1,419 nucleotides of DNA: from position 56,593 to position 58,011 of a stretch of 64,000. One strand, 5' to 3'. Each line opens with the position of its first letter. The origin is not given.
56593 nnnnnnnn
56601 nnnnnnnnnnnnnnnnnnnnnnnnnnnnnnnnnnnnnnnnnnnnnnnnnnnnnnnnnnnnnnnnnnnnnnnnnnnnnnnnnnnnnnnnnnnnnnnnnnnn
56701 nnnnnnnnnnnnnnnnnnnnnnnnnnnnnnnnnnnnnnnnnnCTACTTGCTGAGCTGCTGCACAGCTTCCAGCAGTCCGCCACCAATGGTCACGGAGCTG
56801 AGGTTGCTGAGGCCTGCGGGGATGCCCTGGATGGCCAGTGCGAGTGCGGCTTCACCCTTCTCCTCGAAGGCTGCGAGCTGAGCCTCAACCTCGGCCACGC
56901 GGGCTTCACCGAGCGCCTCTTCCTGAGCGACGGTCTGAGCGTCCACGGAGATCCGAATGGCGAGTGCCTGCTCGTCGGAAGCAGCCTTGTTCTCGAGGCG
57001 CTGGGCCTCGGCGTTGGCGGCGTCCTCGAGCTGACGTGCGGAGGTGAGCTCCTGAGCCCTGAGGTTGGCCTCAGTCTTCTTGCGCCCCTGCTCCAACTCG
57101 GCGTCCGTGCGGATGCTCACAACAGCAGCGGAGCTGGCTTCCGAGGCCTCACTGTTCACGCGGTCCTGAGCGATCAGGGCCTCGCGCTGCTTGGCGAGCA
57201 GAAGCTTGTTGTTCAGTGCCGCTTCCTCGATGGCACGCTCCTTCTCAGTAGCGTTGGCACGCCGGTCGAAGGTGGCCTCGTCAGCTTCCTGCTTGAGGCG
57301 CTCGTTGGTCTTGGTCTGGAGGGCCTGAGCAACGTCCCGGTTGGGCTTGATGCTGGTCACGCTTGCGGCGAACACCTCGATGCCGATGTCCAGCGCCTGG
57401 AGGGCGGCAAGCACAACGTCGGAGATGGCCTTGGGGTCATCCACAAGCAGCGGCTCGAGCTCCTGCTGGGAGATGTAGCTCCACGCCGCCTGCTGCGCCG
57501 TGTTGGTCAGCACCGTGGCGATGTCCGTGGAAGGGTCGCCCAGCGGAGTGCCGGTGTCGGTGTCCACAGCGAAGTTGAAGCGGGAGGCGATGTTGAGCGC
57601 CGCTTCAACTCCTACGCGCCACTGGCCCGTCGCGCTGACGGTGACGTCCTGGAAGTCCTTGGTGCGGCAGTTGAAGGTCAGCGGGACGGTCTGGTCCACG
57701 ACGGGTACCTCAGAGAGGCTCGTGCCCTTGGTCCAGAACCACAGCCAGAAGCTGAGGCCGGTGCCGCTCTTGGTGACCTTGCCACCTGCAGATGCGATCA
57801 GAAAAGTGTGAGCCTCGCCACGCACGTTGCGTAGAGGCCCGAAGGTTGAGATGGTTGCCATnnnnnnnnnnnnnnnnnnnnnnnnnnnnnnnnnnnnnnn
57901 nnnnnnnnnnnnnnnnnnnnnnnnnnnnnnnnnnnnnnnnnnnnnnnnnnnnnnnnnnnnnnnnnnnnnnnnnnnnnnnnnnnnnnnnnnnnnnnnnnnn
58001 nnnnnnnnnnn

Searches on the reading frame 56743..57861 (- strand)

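Call 20: search_protein_families(library=phrogs, proteins=[window:56743-57861:-], max_evalue=0.001)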
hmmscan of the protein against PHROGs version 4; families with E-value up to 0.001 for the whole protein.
window:56743-57861:- (372 aa): 0 families

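Call 87: search_protein_families(library=pfam, proteins=[window:56743-57861:-], max_evalue=0.001)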
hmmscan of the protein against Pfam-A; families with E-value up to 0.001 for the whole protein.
window:56743-57861:- (372 aa): 1 family
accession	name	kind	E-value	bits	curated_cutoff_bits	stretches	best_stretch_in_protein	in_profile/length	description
PF01145.31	Band_7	-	3e-15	57.2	23.6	1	26-196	14-170/176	SPFH domain / Band 7 family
